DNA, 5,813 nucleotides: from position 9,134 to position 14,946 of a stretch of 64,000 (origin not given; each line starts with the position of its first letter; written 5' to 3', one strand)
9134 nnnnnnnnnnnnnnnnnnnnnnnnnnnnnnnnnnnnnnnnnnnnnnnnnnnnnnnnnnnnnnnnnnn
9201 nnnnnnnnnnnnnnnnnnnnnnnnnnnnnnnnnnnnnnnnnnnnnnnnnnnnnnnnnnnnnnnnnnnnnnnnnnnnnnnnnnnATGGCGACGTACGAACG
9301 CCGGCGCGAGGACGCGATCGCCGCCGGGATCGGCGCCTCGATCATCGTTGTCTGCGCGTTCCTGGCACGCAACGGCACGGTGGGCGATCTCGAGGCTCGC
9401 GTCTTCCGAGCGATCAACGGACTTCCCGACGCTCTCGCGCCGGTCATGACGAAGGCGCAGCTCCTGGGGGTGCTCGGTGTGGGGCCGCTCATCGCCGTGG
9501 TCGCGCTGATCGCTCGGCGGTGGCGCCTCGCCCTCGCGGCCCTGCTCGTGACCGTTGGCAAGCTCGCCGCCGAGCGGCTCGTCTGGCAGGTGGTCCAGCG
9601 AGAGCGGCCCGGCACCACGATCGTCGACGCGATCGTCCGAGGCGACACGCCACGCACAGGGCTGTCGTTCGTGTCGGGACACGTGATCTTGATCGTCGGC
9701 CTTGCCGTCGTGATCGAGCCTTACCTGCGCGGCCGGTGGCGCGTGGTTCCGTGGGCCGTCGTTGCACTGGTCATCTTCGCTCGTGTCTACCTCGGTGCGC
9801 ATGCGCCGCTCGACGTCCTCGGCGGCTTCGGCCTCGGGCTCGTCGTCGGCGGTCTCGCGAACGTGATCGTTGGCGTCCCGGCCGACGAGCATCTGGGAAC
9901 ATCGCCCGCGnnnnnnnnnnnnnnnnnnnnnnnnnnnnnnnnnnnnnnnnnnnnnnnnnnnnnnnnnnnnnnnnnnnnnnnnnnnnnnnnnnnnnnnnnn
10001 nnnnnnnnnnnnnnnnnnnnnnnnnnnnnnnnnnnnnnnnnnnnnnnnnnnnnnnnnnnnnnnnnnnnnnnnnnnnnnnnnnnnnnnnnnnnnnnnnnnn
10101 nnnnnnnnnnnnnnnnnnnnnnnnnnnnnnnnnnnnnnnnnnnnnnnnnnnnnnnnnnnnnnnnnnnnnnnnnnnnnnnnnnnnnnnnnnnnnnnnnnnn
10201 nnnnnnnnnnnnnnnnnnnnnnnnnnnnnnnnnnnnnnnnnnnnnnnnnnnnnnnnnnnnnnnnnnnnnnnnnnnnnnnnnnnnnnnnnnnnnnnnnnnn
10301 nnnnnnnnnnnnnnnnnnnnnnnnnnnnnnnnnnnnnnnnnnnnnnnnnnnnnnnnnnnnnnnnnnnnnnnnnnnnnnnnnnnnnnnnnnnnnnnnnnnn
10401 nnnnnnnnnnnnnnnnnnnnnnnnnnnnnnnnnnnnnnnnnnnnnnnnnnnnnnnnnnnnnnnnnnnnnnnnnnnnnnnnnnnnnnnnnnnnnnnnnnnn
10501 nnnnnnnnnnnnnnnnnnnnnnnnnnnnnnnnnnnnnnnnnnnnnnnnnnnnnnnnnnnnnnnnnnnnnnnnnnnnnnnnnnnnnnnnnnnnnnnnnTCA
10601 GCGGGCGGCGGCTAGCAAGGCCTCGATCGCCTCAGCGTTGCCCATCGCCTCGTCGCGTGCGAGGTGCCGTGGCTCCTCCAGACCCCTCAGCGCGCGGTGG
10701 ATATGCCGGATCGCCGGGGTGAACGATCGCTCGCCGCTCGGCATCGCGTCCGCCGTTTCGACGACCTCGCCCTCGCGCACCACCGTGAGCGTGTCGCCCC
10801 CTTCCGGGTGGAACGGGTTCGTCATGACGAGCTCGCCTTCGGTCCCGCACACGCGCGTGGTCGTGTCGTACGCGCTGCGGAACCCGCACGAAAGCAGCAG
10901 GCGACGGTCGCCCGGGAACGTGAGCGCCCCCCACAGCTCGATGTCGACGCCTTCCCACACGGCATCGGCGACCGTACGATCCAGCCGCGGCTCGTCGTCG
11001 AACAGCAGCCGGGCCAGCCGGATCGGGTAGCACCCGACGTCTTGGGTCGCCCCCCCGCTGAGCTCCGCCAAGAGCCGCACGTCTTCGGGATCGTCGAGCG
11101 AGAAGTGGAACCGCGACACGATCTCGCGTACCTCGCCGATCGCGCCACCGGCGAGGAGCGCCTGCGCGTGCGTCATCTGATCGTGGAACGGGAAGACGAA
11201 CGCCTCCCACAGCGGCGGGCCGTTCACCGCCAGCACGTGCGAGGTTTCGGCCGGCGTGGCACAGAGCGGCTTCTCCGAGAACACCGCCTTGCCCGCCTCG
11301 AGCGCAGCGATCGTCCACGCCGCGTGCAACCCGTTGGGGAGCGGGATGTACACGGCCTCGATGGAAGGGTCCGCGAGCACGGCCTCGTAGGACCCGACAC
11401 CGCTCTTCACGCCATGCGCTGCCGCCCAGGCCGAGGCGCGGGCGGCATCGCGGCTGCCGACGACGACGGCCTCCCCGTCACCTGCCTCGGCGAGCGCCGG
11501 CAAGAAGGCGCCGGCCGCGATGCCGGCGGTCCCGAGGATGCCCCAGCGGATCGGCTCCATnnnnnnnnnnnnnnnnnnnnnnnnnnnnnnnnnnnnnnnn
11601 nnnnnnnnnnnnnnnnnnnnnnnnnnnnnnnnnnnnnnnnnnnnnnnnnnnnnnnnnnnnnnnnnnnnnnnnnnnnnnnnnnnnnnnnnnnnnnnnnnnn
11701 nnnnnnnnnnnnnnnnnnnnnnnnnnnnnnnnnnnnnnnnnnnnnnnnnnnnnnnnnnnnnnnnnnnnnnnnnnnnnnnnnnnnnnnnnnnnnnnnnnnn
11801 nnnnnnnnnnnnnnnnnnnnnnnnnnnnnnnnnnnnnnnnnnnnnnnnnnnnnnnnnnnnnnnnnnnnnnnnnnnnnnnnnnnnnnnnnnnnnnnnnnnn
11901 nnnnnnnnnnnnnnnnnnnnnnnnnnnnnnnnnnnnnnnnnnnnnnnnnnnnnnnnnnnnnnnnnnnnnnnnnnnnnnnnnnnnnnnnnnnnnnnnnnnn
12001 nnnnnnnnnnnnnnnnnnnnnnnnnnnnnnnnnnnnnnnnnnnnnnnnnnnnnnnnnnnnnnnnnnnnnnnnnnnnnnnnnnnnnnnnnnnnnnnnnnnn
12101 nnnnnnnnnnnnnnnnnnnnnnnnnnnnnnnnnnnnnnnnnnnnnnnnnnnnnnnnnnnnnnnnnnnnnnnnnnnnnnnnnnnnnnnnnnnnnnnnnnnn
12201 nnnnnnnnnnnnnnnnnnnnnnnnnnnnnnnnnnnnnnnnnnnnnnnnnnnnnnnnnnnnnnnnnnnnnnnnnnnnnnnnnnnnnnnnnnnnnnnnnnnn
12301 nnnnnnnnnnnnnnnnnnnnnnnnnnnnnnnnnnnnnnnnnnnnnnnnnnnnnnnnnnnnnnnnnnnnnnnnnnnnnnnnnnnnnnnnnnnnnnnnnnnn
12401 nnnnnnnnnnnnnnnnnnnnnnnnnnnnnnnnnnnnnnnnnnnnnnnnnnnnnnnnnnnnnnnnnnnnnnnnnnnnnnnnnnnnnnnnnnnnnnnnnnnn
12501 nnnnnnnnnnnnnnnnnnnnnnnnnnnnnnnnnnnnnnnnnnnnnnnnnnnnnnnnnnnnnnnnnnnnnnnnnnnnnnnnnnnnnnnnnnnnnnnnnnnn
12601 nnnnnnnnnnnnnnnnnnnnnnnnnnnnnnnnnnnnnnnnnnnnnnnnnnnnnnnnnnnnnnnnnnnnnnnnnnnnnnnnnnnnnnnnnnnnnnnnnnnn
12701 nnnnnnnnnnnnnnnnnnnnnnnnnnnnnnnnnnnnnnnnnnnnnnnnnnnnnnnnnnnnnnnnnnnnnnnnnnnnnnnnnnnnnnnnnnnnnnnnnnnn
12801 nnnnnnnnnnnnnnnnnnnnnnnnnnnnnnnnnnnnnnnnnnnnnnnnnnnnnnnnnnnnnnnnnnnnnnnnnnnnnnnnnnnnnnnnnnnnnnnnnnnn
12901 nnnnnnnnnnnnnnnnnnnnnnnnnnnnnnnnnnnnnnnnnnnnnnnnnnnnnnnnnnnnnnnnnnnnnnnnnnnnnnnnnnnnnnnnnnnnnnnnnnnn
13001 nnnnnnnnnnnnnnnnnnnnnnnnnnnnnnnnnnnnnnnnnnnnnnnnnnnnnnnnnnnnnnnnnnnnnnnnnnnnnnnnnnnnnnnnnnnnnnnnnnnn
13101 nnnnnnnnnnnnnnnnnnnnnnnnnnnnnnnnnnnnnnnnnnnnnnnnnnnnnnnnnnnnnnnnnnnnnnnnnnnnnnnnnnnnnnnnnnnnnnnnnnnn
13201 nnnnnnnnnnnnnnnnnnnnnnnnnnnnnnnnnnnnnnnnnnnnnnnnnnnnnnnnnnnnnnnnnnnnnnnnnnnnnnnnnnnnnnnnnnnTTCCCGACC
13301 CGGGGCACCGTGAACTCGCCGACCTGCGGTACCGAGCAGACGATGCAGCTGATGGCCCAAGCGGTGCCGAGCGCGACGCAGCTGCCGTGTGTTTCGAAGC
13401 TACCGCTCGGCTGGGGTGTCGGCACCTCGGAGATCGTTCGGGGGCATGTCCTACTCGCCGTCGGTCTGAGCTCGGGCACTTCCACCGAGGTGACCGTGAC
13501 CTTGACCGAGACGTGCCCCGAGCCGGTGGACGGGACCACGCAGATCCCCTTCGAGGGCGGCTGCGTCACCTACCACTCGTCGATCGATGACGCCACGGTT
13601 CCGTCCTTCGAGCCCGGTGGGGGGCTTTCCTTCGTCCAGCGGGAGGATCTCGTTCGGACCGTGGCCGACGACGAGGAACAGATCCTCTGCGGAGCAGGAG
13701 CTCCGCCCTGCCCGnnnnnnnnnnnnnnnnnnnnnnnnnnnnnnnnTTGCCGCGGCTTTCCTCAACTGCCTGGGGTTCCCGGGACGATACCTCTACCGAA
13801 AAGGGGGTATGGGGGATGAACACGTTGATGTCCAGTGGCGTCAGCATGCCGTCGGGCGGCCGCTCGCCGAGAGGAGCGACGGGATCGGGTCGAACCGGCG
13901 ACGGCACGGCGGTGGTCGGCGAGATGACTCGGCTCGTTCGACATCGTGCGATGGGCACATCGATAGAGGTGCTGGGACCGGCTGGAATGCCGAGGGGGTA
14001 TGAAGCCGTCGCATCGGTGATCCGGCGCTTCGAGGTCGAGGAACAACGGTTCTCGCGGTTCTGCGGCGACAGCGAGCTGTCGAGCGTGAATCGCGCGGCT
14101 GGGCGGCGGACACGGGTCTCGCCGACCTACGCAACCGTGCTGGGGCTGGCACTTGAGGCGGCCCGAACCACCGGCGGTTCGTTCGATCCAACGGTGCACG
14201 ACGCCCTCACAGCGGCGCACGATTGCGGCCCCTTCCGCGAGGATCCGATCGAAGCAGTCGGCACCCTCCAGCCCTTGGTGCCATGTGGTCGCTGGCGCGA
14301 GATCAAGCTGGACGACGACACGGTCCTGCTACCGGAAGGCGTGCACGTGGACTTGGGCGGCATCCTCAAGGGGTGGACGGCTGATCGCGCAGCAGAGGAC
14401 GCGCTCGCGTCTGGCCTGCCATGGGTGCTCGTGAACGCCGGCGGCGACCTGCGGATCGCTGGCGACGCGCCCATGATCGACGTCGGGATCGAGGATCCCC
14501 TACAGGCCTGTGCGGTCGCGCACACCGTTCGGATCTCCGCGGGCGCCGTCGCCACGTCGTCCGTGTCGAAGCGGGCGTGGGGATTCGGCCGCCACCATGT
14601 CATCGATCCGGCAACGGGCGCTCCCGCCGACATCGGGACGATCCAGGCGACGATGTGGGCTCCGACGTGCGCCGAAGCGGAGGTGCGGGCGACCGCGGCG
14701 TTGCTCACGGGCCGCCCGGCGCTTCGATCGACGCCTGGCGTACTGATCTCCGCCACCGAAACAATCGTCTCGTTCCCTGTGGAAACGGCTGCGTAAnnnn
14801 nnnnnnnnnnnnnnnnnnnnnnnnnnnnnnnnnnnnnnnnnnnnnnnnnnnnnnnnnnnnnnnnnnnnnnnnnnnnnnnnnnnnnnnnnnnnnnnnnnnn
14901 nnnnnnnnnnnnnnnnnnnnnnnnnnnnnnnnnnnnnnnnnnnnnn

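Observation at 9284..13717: Cluster of three PAP2 phosphatase paralogues, one fused to a protein-kinase-like domain with an extracytoplasmic Cys-rich tail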

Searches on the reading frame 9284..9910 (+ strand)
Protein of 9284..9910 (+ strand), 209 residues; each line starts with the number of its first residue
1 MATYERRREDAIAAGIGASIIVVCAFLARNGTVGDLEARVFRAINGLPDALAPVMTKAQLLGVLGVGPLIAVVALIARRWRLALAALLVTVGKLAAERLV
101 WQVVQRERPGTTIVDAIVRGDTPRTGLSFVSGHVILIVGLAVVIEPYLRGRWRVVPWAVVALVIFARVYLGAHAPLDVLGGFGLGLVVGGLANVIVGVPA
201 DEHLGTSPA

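Call 5: search_protein_families(library=pfam, max_evalue=0.01, proteins=[window:9284-9910:+])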
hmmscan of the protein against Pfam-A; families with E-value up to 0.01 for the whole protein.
seq(209 aa): 3 families
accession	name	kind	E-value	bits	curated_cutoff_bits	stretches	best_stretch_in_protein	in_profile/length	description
PF01569.27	PAP2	-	2.1e-13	50.6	27.2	1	98-194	17-123/130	PAP2 superfamily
PF14378.12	PAP2_3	-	1.8e-05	25.1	27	1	120-188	118-187/190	PAP2 superfamily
PF14360.12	PAP2_C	-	0.0017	19.3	27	1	130-185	7-65/74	PAP2 superfamily C-terminal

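Call 6: search_protein_families(library=ncbifam, max_evalue=0.01, proteins=[window:9284-9910:+])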
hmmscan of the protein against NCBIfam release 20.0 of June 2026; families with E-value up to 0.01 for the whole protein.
seq(209 aa): 3 families
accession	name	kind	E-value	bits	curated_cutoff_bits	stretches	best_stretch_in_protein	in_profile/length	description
NF047884.1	UdeprDiPSep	equivalog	1.7e-09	37.9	250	1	68-189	59-180/188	undecaprenyl-diphosphatase SepP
NF008813.0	PRK11837.1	equivalog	3.5e-07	30.3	229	1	36-195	5-171/202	undecaprenyl-diphosphate phosphatase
NF007159.0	PRK09597.1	equivalog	0.0076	16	177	0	120-191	111-183/191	lipid A 1-phosphatase LpxE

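Call 64: search_solved_structures(query=window:9284-9910:+, max_evalue=0.01, show_alignments=1)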
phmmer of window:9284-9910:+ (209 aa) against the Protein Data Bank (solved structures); distinct sequences matched with E-value up to 0.01: 2.
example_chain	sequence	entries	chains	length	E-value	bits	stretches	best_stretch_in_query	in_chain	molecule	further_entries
5jki_A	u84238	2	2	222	0.00087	22.6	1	96-188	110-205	Putative lipid phosphate phosphatase YodM | Phosphatidylglycerophosphatase B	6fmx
6ebu_A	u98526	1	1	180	0.0018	21.6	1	39-190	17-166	LpxE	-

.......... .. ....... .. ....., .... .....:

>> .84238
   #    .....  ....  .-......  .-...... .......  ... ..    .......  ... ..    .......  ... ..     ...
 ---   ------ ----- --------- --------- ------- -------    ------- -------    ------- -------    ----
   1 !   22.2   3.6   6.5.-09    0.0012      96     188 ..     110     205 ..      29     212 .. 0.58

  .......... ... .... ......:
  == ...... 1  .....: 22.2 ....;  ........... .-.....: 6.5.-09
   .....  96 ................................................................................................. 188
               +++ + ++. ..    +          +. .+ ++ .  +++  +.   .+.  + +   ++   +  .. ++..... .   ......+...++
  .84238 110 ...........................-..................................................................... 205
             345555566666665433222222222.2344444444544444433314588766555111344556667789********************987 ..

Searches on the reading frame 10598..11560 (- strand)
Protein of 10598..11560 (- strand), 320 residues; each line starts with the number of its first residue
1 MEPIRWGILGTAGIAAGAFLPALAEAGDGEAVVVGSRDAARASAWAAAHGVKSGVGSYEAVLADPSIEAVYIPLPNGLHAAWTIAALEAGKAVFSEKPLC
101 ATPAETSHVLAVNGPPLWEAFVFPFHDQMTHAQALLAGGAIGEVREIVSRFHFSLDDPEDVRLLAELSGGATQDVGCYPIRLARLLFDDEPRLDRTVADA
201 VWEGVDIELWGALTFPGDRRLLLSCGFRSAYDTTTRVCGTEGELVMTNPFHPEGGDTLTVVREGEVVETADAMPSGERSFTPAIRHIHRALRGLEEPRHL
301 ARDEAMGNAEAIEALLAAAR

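Call 5: search_protein_families(library=pfam, max_evalue=0.01, proteins=[window:10598-11560:-])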
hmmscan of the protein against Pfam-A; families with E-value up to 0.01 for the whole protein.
window:10598-11560:- (320 aa): 3 families
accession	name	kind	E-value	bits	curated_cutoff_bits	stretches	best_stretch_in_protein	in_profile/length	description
PF01408.29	GFO_IDH_MocA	-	3.2e-19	70.2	24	1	4-111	1-107/120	Oxidoreductase family, NAD-binding Rossmann fold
PF22725.1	GFO_IDH_MocA_C3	-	1.5e-16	61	27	1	131-244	3-123/124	GFO/IDH/MocA C-terminal domain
PF02894.22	GFO_IDH_MocA_C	-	0.00021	21.6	22.9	1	135-318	3-209/218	Oxidoreductase family, C-terminal alpha/beta domain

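Call 6: search_protein_families(library=ncbifam, max_evalue=0.01, proteins=[window:10598-11560:-])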
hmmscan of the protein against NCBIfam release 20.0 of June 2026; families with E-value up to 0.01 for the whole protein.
window:10598-11560:- (320 aa): 7 families
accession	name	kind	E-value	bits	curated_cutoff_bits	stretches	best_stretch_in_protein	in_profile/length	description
NF041392.1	XylDh_Gfo6_Halo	equivalog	5.2e-26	91.3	350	1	3-270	16-297/350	D-xylose 1-dehydrogenase Gfo6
TIGR04380.1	myo_inos_iolG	equivalog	3.7e-17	62.2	355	1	33-248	31-254/330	inositol 2-dehydrogenase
NF052479.1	LevoglcsnDh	equivalog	1.1e-13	50.6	650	1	32-189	40-204/386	levoglucosan dehydrogenase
NF008607.0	PRK11579.1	subfamily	1.2e-09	37.6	330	1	3-153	4-155/346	oxidoreductase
NF052679.1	InsChiInosDhIolG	equivalog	4.2e-06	26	540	1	4-107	3-107/343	bifunctional inositol 2-dehydrogenase/D-chiro-inositol 1-dehydrogenase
NF007574.0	PRK10206.1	equivalog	0.00033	19.8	352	1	58-153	57-155/345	oxidoreductase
NF040723.1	UDP-GlcNAcDh_Arch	equivalog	0.00034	20.2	450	1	29-110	25-104/302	UDP-N-acetylglucosamine 3-dehydrogenase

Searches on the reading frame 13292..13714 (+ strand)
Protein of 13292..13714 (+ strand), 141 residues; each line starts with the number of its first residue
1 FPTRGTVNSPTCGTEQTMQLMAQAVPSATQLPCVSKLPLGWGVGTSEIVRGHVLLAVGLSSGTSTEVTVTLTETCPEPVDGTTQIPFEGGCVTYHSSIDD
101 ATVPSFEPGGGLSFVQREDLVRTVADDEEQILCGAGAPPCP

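Call 54: predict_structure(alignment_id=A2)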
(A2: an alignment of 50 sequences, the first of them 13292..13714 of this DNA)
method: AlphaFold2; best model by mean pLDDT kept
length: 141 residues; sequences in the alignment: 50
mean_pLDDT: 87.7   pTM: 0.82
mean pLDDT of the five models: 87.7, 84.5, 84.3, 82.4, 82.4
residues with pLDDT >= 90: 88; 70-90: 41; 50-70: 8; < 50: 4
segments of 3 or more residues with pLDDT < 50: 1-3
pLDDT, mean of each block of 10 residues (from residue 1): 58 92 94 93 90 91 82 96 96 93 91 95 82 78 64
secondary structure, 60 per line:
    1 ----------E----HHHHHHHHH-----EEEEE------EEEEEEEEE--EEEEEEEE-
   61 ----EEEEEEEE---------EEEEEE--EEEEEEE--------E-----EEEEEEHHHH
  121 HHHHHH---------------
elements in order: H16-24 E30-34 E41-49 E52-59 E65-72 E82-87 E90-96 E111-116 H117-126

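Call 62: fold_search(model_id=the predicted structure, library=pdb)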
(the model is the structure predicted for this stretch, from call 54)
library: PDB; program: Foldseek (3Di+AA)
matches with E <= 10: 214; with E <= 0.001: 0
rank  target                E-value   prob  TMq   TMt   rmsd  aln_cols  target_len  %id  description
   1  9qf4_BE               1.8e-01  0.10  0.15  0.12  12.6        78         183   18  Structure of P. furiosus 70S ribosome grown at 95 degC (released 2025-11-05)
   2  6skf_BG               4.1e-01  0.07  0.15  0.12  12.3        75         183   16  Cryo-EM Structure of T. kodakarensis 70S ribosome (released 2020-07-29)
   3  7dok_A                6.3e-01  0.06  0.19  0.05  15.2       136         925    7  Structure of COVID-19 RNA-dependent RNA polymerase (extended conformation) bound to penciclovir (released 2021-12-15)
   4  6pny                  8.0e-01  0.51  0.26  0.31   3.4        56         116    5  X-ray Structure of Flpp3 (released 2020-02-26)
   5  9e6q_AE               8.0e-01  0.09  0.18  0.14  11.6        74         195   11  Cryo-EM structure of the Pyrobaculum calidifontis 50S ribosomal subunit in complex with Dri (released 2024-11-20)
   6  1cq3_A                9.6e-01  0.03  0.13  0.09  13.2       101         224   15  STRUCTURE OF A SOLUBLE SECRETED CHEMOKINE INHIBITOR, VCCI, FROM COWPOX VIRUS (released 1999-11-12)
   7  6j5f_A                1.2e+00  0.06  0.16  0.21  10.8        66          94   12  Complex structure of MAb 4.2-scFv with tick-borne encephalitis virus envelope protein Domain III (released 2019-02-06)
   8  8qks_E                1.2e+00  0.03  0.14  0.18  15.5       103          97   13  Plasmodium falciparum reticulocyte-binding protein homologue 5 (PfRH5) bound to R5.034 (released 2024-07-31)
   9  9nlt_B                1.6e+00  0.20  0.26  0.34   9.6        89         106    8  Crystal Structure of Flpp3-minibinder687 Complex (released 2025-10-22)
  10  7bzw_1                1.7e+00  0.06  0.18  0.24  13.4        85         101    7  Structure of Hsp21 (released 2021-04-28)
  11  3vk7_B                1.7e+00  0.06  0.23  0.13  15.2       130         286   11  Crystal structure of DNA-glycosylase bound to DNA containing 5-Hydroxyuracil (released 2011-12-14)
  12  3a45_A                1.7e+00  0.06  0.23  0.13  15.3       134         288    8  Crystal structure of MvNei1_2 (released 2009-07-21)
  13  7umg_D                1.7e+00  0.03  0.17  0.19  14.5       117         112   12  Crystal structure of human CD8aa-MR1-Ac-6-FP complex (released 2022-08-03)
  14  4nrw_A                1.8e+00  0.07  0.21  0.11  14.8        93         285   11  MvNei1-G86D (released 2014-01-01)
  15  1qsm_A                2.0e+00  0.06  0.20  0.19  10.1        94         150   13  Histone Acetyltransferase HPA2 from Saccharomyces Cerevisiae in Complex with Acetyl Coenzyme A (released 1999-12-22)
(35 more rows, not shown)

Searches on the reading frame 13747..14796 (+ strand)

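Call 66: search_protein_families(library=pfam, max_evalue=0.001, proteins=[window:13747-14796:+])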
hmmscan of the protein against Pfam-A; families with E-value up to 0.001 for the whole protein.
window:13747-14796:+ (349 aa): 1 family
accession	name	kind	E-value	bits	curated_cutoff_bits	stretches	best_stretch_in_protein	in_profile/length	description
PF02424.20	ApbE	-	5.8e-45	154.3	25.6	1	69-323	1-248/266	ApbE family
